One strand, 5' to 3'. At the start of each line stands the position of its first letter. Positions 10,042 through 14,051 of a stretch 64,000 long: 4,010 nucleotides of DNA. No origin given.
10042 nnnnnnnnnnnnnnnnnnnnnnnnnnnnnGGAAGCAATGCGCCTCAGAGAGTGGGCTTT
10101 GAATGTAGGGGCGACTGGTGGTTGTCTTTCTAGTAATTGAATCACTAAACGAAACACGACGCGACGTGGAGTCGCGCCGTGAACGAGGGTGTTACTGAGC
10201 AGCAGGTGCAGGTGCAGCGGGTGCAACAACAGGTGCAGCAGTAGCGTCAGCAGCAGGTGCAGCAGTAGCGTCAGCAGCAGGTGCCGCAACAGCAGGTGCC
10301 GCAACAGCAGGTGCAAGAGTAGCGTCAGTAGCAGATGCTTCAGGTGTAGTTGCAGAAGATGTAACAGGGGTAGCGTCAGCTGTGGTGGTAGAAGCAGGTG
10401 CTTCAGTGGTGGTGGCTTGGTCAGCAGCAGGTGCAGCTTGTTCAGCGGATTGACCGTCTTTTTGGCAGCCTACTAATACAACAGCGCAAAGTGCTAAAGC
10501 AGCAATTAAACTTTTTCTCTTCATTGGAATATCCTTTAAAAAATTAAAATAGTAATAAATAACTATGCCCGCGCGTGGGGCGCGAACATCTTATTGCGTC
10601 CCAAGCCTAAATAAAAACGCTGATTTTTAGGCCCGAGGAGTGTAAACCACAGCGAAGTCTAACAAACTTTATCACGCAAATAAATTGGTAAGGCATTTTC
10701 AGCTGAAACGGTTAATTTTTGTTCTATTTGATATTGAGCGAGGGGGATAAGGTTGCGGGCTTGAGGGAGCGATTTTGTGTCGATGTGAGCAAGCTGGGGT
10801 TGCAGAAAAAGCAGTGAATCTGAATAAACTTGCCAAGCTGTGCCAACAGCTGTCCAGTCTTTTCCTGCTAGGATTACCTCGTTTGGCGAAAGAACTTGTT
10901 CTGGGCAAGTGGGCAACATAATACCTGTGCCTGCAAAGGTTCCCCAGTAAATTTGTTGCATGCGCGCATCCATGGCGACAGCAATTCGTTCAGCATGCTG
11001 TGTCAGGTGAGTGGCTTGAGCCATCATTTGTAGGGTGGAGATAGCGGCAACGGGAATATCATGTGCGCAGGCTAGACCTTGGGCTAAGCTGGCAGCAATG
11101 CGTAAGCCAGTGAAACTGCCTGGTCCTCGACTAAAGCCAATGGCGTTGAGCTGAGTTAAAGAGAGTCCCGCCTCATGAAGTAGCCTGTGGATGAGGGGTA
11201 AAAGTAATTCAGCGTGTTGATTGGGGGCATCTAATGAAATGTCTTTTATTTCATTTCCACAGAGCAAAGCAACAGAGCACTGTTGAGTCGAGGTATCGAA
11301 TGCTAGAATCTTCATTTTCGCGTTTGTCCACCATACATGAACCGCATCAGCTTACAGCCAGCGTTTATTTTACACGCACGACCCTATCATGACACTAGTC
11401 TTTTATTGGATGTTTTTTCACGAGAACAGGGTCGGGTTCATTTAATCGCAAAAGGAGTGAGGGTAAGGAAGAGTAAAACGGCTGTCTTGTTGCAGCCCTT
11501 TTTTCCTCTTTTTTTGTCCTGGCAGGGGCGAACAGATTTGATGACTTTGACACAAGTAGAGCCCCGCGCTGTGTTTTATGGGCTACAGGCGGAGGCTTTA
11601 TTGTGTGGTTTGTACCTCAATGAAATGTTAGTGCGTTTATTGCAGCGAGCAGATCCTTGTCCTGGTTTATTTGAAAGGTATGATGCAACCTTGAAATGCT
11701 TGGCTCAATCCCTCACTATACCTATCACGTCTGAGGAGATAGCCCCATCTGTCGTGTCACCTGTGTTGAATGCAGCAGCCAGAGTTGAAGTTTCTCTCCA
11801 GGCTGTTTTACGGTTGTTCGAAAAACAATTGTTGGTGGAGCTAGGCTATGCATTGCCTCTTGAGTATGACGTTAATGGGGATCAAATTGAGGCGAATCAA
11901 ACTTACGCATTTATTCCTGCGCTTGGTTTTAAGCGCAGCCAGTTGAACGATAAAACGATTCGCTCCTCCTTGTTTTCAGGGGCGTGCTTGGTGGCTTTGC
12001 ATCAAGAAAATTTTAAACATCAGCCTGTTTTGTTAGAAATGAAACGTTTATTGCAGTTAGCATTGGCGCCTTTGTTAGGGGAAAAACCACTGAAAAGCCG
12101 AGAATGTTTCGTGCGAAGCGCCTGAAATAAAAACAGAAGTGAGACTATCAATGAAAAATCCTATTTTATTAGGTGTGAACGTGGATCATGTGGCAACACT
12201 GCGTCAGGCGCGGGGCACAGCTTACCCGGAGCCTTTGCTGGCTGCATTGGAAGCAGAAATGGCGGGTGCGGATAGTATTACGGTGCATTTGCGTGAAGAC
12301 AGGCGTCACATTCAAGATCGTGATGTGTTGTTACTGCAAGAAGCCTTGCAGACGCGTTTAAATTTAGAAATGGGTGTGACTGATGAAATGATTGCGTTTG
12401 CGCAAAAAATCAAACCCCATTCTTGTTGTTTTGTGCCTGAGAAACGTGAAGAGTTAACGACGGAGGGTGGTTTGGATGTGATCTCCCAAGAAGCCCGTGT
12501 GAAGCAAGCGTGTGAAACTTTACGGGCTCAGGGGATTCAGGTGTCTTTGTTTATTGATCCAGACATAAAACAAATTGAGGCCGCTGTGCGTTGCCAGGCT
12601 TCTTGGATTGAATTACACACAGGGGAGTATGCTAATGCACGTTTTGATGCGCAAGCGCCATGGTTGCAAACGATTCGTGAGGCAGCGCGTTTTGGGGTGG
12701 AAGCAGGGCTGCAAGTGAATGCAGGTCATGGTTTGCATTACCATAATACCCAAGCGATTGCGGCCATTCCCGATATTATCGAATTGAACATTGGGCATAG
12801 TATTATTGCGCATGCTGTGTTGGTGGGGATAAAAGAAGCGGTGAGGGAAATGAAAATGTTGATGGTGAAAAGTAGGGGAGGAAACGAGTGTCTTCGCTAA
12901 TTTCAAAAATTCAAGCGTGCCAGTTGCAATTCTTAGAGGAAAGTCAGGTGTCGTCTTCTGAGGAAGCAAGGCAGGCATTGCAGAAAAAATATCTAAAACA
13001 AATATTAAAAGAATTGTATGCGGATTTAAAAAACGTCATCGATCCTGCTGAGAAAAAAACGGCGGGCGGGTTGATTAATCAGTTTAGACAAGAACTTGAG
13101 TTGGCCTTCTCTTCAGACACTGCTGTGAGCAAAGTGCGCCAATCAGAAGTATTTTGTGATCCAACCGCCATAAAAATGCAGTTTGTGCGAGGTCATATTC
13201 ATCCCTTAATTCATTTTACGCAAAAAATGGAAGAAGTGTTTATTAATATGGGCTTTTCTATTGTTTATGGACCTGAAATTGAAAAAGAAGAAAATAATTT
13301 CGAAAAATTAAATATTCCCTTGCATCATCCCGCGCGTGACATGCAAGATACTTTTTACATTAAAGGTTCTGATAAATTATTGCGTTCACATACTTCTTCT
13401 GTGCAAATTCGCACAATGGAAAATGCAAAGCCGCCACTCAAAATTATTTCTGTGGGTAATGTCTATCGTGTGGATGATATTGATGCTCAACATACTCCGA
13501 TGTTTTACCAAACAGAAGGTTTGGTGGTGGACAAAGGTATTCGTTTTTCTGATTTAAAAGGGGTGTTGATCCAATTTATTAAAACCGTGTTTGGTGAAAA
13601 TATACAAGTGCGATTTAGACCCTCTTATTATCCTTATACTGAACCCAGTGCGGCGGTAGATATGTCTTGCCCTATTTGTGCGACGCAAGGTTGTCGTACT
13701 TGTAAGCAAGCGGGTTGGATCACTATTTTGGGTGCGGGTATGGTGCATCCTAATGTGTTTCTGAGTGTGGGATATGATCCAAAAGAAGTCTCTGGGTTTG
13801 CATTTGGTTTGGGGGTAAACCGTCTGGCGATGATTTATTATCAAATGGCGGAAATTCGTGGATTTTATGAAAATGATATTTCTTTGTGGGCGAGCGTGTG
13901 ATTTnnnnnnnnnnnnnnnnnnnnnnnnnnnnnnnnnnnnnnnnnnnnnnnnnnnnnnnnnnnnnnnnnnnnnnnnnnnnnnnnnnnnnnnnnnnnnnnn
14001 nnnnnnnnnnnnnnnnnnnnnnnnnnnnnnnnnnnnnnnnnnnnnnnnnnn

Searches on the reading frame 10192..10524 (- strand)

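Call 99: search_protein_families(library=pfam, proteins=[window:10192-10524:-], max_evalue=0.001)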
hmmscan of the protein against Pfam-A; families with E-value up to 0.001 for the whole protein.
window:10192-10524:- (110 aa): 1 family
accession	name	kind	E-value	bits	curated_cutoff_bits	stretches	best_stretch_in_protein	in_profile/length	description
PF01456.22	Mucin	-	0.00032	21.2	34.7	1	6-98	11-110/143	Mucin-like glycoprotein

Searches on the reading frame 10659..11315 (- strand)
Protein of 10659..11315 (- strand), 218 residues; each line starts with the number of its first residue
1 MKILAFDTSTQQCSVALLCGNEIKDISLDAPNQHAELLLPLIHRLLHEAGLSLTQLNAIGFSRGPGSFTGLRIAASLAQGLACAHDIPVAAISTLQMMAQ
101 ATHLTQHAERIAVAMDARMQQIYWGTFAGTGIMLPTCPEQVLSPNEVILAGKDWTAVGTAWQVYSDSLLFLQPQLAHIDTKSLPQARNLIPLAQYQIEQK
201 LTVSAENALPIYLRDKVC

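Call 18: search_protein_families(library=ncbifam, proteins=[window:10659-11315:-], max_evalue=0.00001)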
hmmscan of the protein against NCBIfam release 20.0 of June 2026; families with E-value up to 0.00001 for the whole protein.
window:10659-11315:- (218 aa): 5 families
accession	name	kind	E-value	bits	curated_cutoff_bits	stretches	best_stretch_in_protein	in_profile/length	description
TIGR03725.1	T6A_YeaZ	equivalog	8.3e-59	199.1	69.3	1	3-214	1-212/212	tRNA (adenosine(37)-N6)-threonylcarbamoyltransferase complex dimerization subunit type 1 TsaB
TIGR03723.1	T6A_TsaD_YgjD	equivalog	1.1e-09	37.9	296.1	1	32-108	47-123/314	tRNA (adenosine(37)-N6)-threonylcarbamoyltransferase complex transferase subunit TsaD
TIGR00329.1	gcp_kae1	subfamily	1.1e-08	34.7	207.8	1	30-106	44-120/305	tRNA (adenosine(37)-N6)-threonylcarbamoyltransferase complex transferase subunit TsaD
TIGR03722.2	arch_KAE1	equivalog_domain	3.5e-08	32.9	375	1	30-92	42-104/323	KEOPS complex N(6)-L-threonylcarbamoyladenine synthase Kae1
NF007174.0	PRK09605.1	equivalog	1e-07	30.8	447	1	29-91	43-105/535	bifunctional N(6)-L-threonylcarbamoyladenine synthase/serine/threonine protein kinase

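Call 99: search_protein_families(library=pfam, proteins=[window:10659-11315:-], max_evalue=0.001)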
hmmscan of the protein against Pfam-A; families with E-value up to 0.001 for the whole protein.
window:10659-11315:- (218 aa): 1 family
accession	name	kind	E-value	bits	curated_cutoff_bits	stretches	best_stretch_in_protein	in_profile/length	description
PF00814.31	TsaD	-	2.4e-30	106.6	24.8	1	30-216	25-258/264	tRNA N6-adenosine threonylcarbamoyltransferase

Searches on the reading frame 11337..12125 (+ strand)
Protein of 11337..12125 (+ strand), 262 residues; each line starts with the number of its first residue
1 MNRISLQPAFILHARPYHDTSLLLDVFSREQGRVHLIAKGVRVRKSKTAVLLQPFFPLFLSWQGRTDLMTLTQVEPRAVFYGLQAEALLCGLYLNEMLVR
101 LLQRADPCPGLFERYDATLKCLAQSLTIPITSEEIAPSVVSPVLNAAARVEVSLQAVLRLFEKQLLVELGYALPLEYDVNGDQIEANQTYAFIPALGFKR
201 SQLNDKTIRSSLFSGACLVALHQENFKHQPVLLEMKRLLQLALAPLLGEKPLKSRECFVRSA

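Call 18: search_protein_families(library=ncbifam, proteins=[window:11337-12125:+], max_evalue=0.00001)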
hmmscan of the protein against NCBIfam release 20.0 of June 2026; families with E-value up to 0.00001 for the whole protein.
window:11337-12125:+ (262 aa): 1 family
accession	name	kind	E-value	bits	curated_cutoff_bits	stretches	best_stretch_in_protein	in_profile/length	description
TIGR00613.1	reco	equivalog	1.6e-23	83.4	48.7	1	9-129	5-127/239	DNA repair protein RecO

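Call 99: search_protein_families(library=pfam, proteins=[window:11337-12125:+], max_evalue=0.001)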
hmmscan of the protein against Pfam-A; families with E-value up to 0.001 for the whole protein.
window:11337-12125:+ (262 aa): 2 families
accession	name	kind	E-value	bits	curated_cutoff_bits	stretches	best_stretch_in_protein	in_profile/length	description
PF11967.14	RecO_N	-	5.4e-18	65.2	27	1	6-78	5-78/80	Recombination protein O N terminal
PF02565.21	RecO_C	-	2.6e-14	53.7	22.1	2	154-256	47-157/157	Recombination protein O C terminal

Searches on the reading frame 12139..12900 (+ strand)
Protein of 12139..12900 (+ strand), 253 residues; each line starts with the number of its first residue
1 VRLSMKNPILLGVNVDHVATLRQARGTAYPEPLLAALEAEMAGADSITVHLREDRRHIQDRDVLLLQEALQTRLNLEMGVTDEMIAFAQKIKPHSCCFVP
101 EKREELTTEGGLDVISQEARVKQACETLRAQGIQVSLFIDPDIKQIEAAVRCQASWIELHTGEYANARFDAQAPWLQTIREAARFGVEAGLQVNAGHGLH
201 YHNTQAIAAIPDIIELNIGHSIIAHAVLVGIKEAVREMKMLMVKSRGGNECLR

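Call 18: search_protein_families(library=ncbifam, proteins=[window:12139-12900:+], max_evalue=0.00001)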
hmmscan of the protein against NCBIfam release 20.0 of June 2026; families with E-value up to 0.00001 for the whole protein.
window:12139-12900:+ (253 aa): 6 families
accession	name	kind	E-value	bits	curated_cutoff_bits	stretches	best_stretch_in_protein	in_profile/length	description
NF003623.0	PRK05265.1-1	equivalog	5.7e-118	392.6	347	1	8-246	3-242/243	pyridoxine 5'-phosphate synthase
NF003625.0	PRK05265.1-3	equivalog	4.7e-110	366.5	190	1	9-245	3-240/242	pyridoxine 5'-phosphate synthase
NF003627.0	PRK05265.1-5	equivalog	2e-96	321.9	207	1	10-242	2-238/240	pyridoxine 5'-phosphate synthase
NF003624.0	PRK05265.1-2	equivalog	4.2e-96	321.1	331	1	6-246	3-247/252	pyridoxine 5'-phosphate synthase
TIGR00559.1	pdxJ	equivalog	5e-95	317.6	192.75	1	11-243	2-238/239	pyridoxine 5'-phosphate synthase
NF003626.0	PRK05265.1-4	equivalog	3.6e-58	196.7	222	1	10-240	4-240/246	pyridoxine 5'-phosphate synthase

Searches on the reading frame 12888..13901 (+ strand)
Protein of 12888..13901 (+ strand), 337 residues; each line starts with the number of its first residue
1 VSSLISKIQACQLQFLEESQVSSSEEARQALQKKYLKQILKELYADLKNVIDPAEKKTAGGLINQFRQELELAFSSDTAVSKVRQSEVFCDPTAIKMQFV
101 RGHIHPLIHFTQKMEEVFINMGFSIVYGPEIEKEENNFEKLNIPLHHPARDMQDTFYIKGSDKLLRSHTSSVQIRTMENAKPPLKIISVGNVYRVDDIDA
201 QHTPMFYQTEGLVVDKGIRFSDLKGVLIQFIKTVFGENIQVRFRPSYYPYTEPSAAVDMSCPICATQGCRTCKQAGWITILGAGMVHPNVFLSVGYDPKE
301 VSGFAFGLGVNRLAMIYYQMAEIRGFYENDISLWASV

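Call 18: search_protein_families(library=ncbifam, proteins=[window:12888-13901:+], max_evalue=0.00001)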
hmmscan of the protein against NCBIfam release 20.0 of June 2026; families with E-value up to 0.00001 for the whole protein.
window:12888-13901:+ (337 aa): 5 families
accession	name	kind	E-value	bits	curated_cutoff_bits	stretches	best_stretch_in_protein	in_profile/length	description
TIGR00468.1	pheS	equivalog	9.3e-88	294.6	237.45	1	41-333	3-318/324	phenylalanine--tRNA ligase subunit alpha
NF003210.0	PRK04172.1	equivalog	9.7e-58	196.2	350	2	163-332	332-486/496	phenylalanine--tRNA ligase subunit alpha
NF051887.1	PheS_related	equivalog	1e-32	113.6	300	1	105-330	12-232/349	PheS-related mystery ligase SrmL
TIGR00469.1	pheS_mito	equivalog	1e-29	103.5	258.35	2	134-216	74-160/451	phenylalanine--tRNA ligase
TIGR00470.1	sepS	equivalog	1.1e-09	37.3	380.65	1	163-325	183-339/533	O-phosphoserine--tRNA ligase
